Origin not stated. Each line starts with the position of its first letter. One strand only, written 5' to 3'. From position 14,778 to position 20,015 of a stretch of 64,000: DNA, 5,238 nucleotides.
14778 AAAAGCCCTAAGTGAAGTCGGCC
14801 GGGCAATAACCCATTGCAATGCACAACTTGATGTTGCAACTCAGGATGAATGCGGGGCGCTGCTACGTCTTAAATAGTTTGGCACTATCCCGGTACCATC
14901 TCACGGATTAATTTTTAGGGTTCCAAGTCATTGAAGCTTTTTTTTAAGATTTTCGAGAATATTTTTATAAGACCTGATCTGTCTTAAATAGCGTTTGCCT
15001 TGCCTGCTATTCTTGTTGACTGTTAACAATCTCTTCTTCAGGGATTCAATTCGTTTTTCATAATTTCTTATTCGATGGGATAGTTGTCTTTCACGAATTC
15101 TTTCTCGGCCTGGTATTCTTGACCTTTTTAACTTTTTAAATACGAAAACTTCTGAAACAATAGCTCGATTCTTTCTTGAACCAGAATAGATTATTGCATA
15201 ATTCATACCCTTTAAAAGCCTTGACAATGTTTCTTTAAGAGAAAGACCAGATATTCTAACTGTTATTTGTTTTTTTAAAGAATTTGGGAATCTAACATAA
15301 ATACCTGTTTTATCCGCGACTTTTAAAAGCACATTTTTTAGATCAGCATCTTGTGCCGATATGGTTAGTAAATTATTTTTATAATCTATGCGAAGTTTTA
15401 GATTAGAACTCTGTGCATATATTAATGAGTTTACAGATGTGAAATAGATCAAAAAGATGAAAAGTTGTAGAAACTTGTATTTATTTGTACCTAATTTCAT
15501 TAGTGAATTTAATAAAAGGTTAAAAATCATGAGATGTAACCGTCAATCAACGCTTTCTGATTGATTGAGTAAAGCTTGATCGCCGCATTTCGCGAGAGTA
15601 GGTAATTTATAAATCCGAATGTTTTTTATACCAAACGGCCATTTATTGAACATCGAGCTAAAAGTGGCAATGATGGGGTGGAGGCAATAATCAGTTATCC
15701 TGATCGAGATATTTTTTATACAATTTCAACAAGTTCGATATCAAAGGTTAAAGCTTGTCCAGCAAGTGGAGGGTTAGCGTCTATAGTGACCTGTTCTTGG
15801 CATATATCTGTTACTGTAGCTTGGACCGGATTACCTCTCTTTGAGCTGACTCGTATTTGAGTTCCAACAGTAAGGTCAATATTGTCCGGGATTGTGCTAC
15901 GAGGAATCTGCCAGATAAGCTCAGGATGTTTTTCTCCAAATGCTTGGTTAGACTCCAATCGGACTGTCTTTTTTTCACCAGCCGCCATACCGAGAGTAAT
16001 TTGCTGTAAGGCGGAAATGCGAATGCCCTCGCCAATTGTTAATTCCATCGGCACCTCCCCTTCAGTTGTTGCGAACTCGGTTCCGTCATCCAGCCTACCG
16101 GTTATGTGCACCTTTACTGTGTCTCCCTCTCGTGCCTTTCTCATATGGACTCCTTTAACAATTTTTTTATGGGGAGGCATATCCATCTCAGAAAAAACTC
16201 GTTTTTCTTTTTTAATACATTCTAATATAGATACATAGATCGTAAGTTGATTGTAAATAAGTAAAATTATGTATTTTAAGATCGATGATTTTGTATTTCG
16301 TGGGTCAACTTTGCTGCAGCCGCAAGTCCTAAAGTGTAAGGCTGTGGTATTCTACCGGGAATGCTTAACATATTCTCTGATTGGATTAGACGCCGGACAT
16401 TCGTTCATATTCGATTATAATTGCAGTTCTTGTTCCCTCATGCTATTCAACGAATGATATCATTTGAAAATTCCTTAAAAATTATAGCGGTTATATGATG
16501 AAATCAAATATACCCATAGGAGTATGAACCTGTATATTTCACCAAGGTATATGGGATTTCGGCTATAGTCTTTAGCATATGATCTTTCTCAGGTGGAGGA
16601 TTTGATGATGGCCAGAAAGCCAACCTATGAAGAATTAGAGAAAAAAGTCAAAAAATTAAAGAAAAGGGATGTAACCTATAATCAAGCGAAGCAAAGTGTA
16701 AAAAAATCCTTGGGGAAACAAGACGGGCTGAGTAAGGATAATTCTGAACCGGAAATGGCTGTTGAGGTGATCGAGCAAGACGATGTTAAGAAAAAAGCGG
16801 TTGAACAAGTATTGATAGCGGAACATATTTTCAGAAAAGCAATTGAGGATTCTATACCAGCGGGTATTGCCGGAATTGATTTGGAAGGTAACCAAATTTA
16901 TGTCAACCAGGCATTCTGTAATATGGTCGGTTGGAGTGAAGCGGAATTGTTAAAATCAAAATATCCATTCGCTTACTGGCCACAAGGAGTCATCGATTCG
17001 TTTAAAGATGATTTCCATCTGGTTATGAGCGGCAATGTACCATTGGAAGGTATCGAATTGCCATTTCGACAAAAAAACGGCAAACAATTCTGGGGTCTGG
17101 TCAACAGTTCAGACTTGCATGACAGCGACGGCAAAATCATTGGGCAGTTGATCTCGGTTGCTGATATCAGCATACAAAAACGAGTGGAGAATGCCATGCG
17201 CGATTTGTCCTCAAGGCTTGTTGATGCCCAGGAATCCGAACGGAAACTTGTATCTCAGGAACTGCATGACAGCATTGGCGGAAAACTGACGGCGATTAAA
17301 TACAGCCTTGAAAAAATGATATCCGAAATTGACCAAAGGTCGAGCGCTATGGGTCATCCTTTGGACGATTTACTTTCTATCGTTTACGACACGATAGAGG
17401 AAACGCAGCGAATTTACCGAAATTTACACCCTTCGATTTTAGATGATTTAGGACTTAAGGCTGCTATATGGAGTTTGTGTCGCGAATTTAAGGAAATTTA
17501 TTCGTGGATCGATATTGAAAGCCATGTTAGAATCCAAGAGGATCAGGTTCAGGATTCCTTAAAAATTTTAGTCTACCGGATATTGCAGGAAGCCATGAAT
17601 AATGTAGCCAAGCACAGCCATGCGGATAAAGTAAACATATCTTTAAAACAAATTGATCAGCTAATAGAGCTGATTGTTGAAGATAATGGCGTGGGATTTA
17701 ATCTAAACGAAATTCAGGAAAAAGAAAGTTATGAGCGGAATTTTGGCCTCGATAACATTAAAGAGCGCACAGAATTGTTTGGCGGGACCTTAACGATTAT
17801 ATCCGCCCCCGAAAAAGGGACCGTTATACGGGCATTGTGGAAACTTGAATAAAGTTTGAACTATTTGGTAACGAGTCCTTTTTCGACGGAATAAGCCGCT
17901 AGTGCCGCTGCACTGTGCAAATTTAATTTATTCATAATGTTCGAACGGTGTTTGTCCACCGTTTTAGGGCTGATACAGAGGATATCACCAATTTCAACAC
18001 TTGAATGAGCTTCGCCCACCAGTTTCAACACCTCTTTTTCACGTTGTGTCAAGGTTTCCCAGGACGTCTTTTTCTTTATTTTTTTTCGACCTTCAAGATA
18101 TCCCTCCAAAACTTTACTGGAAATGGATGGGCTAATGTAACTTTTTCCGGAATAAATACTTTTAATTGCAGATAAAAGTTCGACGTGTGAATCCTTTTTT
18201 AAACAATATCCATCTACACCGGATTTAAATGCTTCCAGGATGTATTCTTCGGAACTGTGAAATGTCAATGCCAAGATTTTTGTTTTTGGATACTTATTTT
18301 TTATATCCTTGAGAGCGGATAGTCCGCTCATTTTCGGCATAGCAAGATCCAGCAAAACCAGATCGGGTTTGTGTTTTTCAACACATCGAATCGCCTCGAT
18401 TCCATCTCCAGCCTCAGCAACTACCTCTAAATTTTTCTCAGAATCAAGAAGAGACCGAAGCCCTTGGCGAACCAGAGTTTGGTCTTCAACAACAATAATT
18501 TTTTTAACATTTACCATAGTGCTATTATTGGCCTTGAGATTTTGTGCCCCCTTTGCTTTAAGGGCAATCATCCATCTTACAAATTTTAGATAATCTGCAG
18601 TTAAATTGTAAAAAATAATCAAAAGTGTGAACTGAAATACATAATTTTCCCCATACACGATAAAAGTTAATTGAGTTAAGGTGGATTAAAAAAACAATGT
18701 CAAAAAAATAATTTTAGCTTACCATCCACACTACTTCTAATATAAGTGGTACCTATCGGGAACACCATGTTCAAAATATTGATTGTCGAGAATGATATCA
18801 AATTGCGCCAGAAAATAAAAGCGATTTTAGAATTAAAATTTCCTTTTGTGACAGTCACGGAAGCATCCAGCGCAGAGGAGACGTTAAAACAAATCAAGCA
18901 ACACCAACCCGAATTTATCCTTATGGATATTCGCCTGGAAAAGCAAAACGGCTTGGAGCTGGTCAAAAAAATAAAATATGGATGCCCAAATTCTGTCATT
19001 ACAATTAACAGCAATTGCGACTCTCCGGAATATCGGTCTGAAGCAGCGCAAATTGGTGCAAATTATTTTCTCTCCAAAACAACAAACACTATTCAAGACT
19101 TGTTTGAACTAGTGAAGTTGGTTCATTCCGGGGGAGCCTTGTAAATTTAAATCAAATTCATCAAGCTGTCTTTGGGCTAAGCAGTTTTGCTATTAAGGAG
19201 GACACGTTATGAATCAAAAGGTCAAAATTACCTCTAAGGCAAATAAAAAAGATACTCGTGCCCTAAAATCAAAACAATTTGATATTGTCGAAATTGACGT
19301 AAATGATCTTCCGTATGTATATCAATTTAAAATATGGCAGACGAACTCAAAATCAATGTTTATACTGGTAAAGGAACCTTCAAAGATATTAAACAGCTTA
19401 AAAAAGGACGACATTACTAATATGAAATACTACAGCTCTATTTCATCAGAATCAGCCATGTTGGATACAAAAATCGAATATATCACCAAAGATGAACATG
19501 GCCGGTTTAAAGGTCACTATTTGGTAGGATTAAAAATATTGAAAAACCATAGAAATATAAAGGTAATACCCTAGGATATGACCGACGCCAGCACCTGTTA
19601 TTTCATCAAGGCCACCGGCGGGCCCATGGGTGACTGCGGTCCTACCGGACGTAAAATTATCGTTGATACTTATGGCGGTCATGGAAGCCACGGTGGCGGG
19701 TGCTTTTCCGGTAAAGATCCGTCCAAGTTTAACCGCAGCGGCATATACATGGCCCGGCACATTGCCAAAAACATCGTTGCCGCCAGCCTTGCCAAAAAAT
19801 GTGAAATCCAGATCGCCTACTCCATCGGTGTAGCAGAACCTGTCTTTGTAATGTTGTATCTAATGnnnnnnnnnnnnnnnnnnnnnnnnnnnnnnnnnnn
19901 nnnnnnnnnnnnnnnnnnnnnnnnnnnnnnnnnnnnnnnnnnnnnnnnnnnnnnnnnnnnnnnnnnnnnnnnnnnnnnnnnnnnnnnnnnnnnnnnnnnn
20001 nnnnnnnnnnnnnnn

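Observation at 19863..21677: Conserved three-gene cassette (PRC-barrel / zinc-ribbon-YbjQ / RHH) present twice: candidate uncharacterised module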

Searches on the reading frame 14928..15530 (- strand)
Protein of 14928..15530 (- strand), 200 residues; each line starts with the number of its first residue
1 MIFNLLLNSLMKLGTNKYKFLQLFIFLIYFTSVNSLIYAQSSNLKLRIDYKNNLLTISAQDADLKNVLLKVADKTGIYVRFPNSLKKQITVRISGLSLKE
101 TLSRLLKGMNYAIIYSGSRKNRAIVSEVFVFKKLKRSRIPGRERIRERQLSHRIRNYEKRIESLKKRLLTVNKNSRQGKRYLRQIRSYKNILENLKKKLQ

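Call 35: search_protein_families(library=pfam, proteins=[window:14928-15530:-], max_evalue=0.001)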
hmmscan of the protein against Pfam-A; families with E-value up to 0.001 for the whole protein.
window:14928-15530:- (200 aa): 1 family
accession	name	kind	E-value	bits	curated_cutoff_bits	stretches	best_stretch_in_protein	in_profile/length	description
PF07660.19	STN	-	0.00019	21.6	28.4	0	86-115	13-42/52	Secretin and TonB N terminus short domain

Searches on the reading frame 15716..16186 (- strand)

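Call 35: search_protein_families(library=pfam, proteins=[window:15716-16186:-], max_evalue=0.001)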
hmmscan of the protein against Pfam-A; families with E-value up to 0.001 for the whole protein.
window:15716-16186:- (156 aa): 1 family
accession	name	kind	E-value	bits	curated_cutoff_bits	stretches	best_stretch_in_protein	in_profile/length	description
PF00254.34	FKBP_C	-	1.9e-16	60.6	21.1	1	16-100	3-74/94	FKBP-type peptidyl-prolyl cis-trans isomerase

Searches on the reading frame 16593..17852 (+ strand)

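Call 35: search_protein_families(library=pfam, proteins=[window:16593-17852:+], max_evalue=0.001)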
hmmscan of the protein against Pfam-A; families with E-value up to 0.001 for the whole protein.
window:16593-17852:+ (419 aa): 6 families
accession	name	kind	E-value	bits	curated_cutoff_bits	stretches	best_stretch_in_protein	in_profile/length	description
PF02518.31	HATPase_c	-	7.8e-14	52.5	26.4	1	326-417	5-108/111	Histidine kinase-, DNA gyrase B-, and HSP90-like ATPase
PF08448.16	PAS_4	-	5.3e-12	46.4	23.1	1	86-196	2-109/110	PAS fold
PF00989.32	PAS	-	1.9e-10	41.2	22.6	1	81-191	3-112/113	PAS fold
PF07730.19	HisKA_3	-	9.7e-09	36.1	24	1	216-281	1-66/68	Histidine kinase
PF13426.13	PAS_9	-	1.2e-07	32.4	27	1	90-193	2-102/103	PAS domain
PF08447.18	PAS_3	-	0.00065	20.4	25.6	0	101-183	1-83/89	PAS fold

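Call 95: search_protein_families(library=ncbifam, proteins=[window:16593-17852:+], max_evalue=0.001)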
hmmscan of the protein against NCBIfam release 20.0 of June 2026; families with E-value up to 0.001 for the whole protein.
window:16593-17852:+ (419 aa): 23 families
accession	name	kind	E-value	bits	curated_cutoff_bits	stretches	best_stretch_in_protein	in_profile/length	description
NF052443.1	SensHisKinMctS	equivalog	2.5e-44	151.4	700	1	195-415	229-445/457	two-component system sensor histidine kinase MctS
NF008649.0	PRK11644.1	equivalog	5.5e-41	140.8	408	1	201-412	288-490/499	signal transduction histidine-protein kinase/phosphatase UhpB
NF052531.1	Strep_LiaS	equivalog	3.9e-23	82.2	450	1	199-412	118-321/328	envelope stress sensor histidine kinase LiaS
TIGR00229.1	sensory_box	domain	8.1e-19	68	22.9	1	81-201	7-125/126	PAS domain S-box protein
NF007896.0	PRK10600.1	equivalog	3.3e-18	65.7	578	1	215-410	389-577/598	nitrate/nitrite two-component system sensor histidine kinase NarX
NF008184.0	PRK10935.1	equivalog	4.8e-17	61.8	553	1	216-414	363-555/565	nitrate/nitrite two-component system sensor histidine kinase NarQ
NF007298.0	PRK09776.1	equivalog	1.8e-14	52.6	1135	1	70-214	294-436/1111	diguanylate cyclase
NF047786.1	his_kin_MadS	equivalog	3.7e-13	49.4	500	1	195-410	215-427/434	MadS family sensor histidine kinase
NF008468.0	PRK11360.1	equivalog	3.6e-10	38.8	646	1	73-204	262-389/616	two-component system sensor histidine kinase AtoS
NF047874.1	MASE3_PAS_HK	subfamily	4e-10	39.1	560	1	50-208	243-387/655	MASE3 domain-containing sensor histidine kinase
NF045595.1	HK_scytonemin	equivalog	9.1e-07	27.6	865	1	65-210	143-285/637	scytonemin biosynthesis sensor histidine kinase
NF047322.1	HK_morpho_MacS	equivalog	1.8e-06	27.4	300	1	329-411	278-361/367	MacS family sensor histidine kinase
NF007898.0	PRK10604.1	equivalog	4e-06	26.3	478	1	189-392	185-382/433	two-component system sensor histidine kinase RstB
NF010076.0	PRK13557.1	subfamily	2.6e-05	22.9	631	1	76-204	28-156/540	histidine kinase famiy protein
NF003144.0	PRK04069.1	equivalog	2.8e-05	23.6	145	1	331-391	47-112/161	anti-sigma B factor RsbW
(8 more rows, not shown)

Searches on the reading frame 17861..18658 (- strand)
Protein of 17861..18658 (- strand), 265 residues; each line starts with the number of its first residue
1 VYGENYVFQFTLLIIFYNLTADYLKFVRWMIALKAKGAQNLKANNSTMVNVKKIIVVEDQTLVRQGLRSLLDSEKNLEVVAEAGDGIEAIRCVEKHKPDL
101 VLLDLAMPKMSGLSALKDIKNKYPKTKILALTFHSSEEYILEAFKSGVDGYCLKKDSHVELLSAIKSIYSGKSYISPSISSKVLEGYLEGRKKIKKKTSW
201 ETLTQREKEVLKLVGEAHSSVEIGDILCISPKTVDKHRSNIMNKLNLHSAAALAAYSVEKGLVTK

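Call 35: search_protein_families(library=pfam, proteins=[window:17861-18658:-], max_evalue=0.001)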
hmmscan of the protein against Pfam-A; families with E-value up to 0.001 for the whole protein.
window:17861-18658:- (265 aa): 3 families
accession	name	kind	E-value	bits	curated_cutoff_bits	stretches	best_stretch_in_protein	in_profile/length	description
PF00072.30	Response_reg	-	7.6e-28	97.3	30.2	1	54-165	1-110/111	Response regulator receiver domain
PF00196.25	GerE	-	3.5e-16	59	23.5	1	202-255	2-55/57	Bacterial regulatory proteins, luxR family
PF24048.1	LRR_NXF1-5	-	0.00028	20.9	30.5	1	87-132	42-88/142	NXF1/2/3/5 leucine-rich repeat domain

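Call 95: search_protein_families(library=ncbifam, proteins=[window:17861-18538:-], max_evalue=0.001)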
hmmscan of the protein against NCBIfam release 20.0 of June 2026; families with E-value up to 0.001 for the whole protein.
window:17861-18538:- (225 aa): 110 families (the best 25 are shown)
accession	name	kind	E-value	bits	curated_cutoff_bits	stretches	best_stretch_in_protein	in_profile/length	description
NF052445.1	RespRegMctR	equivalog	3e-49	167.2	300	1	13-222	3-204/205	two-component system response regulator MctR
NF011896.0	PRK15369.1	equivalog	6.6e-49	166.4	242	1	11-221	3-208/211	two component system response regulator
NF007935.0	PRK10651.1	equivalog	1.8e-41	141.7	250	1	11-217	6-210/216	two-component system response regulator NarL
NF047785.1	respo_reg_MadR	equivalog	1.2e-40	139.2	300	1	13-217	2-202/209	MadR family response regulator transcription factor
NF007018.1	PRK09483.1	equivalog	1e-38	133.1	280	1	13-223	3-209/217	UvrY/SirA/GacA family response regulator transcription factor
NF007708.0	PRK10403.1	equivalog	1.7e-36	125.7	343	1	13-213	8-204/215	nitrate/nitrite response regulator protein NarP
NF007403.0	PRK09935.1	equivalog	7.2e-29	100.9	271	1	13-219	5-206/210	fimbria biosynthesis transcriptional regulator FimZ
NF007685.0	PRK10360.1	equivalog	2.5e-27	96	258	1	13-214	3-189/196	response regulator transcription factor UhpA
NF007419.0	PRK09958.1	equivalog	9e-24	84.2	251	1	14-216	3-197/204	acid-sensing system DNA-binding response regulator EvgA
NF041367.1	CheY_Halo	equivalog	3.5e-21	75.7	200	1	14-128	1-113/114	chemotaxis protein CheY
NF001965.0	PRK00742.1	subfamily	5.7e-21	75.1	293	1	13-118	5-111/357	chemotaxis-specific protein-glutamate methyltransferase CheB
NF006900.1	PRK09390.1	equivalog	2e-20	73.2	255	1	9-215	2-195/203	response regulator FixJ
NF008098.0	PRK10840.1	equivalog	2.2e-19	69.8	235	1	12-216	4-204/216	response regulator transcription factor RcsB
NF008677.0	PRK11697.1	equivalog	2.5e-19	69.6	246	1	13-128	3-115/238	two-component system response regulator BtsR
NF009206.0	PRK12555.1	subfamily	1.8e-18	66.6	342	1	13-107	2-97/340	chemotaxis-specific protein-glutamate methyltransferase CheB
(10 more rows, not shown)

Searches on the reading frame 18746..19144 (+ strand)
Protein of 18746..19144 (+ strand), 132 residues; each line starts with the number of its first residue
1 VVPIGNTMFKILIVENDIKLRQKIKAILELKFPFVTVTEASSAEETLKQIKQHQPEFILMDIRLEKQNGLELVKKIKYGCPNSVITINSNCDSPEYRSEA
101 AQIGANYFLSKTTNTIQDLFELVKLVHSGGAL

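Call 35: search_protein_families(library=pfam, proteins=[window:18746-19144:+], max_evalue=0.001)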
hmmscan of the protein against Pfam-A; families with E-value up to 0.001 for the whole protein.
window:18746-19144:+ (132 aa): 1 family
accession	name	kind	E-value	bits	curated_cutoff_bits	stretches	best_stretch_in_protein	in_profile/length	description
PF00072.30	Response_reg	-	3.4e-20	72.7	30.2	1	11-120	1-107/111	Response regulator receiver domain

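Call 95: search_protein_families(library=ncbifam, proteins=[window:18746-19144:+], max_evalue=0.001)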
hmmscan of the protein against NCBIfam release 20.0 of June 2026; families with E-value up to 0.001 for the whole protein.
window:18746-19144:+ (132 aa): 75 families (the best 25 are shown)
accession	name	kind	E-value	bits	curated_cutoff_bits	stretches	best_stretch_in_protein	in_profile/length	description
NF052445.1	RespRegMctR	equivalog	2.3e-14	53.3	300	1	10-130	3-122/205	two-component system response regulator MctR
NF007935.0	PRK10651.1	equivalog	5.6e-13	48.6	250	1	9-121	7-118/216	two-component system response regulator NarL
NF001965.0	PRK00742.1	subfamily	1.2e-12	47.8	293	1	8-118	3-114/357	chemotaxis-specific protein-glutamate methyltransferase CheB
NF007018.1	PRK09483.1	equivalog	2e-12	47.2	280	1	8-129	1-121/217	UvrY/SirA/GacA family response regulator transcription factor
NF041367.1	CheY_Halo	equivalog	3.8e-11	43.4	200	1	11-114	1-102/114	chemotaxis protein CheY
NF033791.1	ActR_PrrA_rreg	equivalog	1.2e-10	41.7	250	1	11-114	4-105/173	ActR/PrrA/RegA family redox response regulator transcription factor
NF038297.2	hybrid_HK_HrmK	equivalog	1.9e-10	40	725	1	8-79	490-559/607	hybrid histidine kinase/response regulator HrmK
TIGR01818.1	ntrC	equivalog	5.3e-10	38.7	558.6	1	11-125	1-109/463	nitrogen regulation protein NR(I)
NF009206.0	PRK12555.1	subfamily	7e-10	38.4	342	1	10-112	2-105/340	chemotaxis-specific protein-glutamate methyltransferase CheB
NF008677.0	PRK11697.1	equivalog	1.2e-09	37.9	246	1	8-77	1-70/238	two-component system response regulator BtsR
NF047785.1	respo_reg_MadR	equivalog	1.2e-09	37.8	300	1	10-127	2-121/209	MadR family response regulator transcription factor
NF007403.0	PRK09935.1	equivalog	2.4e-09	37.1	271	1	11-129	6-123/210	fimbria biosynthesis transcriptional regulator FimZ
NF045505.1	RR_RssB_Pseudo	equivalog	7.1e-09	35.2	700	1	6-115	3-110/394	two-component system response regulator RssB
NF007708.0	PRK10403.1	equivalog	1.9e-08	34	343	1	7-114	5-112/215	nitrate/nitrite response regulator protein NarP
NF007135.0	PRK09581.1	equivalog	2e-08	33.5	474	1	10-120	4-113/457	PleD family two-component system response regulator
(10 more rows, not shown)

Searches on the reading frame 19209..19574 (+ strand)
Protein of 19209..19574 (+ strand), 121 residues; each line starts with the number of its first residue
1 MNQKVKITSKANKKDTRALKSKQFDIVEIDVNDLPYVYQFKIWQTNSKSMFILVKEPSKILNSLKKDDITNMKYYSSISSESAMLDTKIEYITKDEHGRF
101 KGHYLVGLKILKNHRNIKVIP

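Call 7: search_protein_families(library=pfam, proteins=[window:19209-19574:+], max_evalue=0.1)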
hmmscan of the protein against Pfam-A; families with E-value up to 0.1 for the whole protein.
window:19209-19574:+ (121 aa): 1 family
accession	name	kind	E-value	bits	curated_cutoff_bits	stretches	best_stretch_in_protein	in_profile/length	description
PF19405.4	DUF5978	-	0.04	14.3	25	1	14-39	28-53/73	Family of unknown function (DUF5978)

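Call 83: search_protein_families(library=pfam, proteins=[window:19209-19574:+], max_evalue=0.01)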
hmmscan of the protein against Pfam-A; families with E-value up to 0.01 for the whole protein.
window:19209-19574:+ (121 aa): 0 families

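Call 95: search_protein_families(library=ncbifam, proteins=[window:19209-19574:+], max_evalue=0.001)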
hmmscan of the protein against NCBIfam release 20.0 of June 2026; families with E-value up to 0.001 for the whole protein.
window:19209-19574:+ (121 aa): 0 families

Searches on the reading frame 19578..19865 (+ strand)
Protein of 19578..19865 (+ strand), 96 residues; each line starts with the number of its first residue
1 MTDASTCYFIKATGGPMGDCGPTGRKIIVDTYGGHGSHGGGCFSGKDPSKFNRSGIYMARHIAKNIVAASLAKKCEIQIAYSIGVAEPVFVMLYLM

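Call 7: search_protein_families(library=pfam, proteins=[window:19578-19865:+], max_evalue=0.1)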
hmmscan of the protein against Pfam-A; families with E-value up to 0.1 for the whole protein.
window:19578-19865:+ (96 aa): 1 family
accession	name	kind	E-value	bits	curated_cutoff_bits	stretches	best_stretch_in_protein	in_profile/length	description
PF02773.21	S-AdoMet_synt_C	-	1.5e-39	135.5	25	1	14-93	2-81/138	S-adenosylmethionine synthetase, C-terminal domain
